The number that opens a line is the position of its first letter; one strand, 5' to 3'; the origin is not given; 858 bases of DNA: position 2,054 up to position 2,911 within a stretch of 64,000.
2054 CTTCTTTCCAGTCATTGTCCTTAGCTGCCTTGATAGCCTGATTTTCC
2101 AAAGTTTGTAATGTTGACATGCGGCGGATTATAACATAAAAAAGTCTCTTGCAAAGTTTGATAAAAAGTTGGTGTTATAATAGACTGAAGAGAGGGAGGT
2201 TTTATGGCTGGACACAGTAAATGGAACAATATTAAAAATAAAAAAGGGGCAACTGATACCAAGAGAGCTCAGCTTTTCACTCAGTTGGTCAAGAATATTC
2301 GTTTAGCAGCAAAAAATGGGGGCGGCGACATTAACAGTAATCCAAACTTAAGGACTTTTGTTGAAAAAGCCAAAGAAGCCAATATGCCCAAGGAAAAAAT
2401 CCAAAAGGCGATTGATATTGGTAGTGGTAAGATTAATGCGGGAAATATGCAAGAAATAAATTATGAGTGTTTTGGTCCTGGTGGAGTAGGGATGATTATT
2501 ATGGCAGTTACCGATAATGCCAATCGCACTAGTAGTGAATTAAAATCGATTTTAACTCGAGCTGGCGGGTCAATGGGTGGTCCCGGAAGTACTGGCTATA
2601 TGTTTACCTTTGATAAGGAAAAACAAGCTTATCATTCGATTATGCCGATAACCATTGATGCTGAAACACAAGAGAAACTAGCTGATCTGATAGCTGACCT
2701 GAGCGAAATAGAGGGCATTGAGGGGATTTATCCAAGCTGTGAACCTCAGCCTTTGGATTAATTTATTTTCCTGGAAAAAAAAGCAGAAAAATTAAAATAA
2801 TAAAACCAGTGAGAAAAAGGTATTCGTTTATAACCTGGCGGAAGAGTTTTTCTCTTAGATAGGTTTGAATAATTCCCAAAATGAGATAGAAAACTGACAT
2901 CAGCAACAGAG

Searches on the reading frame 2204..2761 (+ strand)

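Call 54: search_protein_families(library=pfam, proteins=[window:2204-2761:+], max_evalue=0.0001)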
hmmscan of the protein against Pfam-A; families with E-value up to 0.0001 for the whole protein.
window:2204-2761:+ (185 aa): 2 families
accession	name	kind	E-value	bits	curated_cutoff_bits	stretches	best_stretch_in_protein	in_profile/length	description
PF20772.2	TACO1_YebC_N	-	1.5e-27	96.3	36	1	5-76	1-73/73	TACO1/YebC protein N-terminal domain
PF01709.26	Transcrip_reg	-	1e-19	71.2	27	1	82-135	1-54/160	TACO1/YebC second and third domain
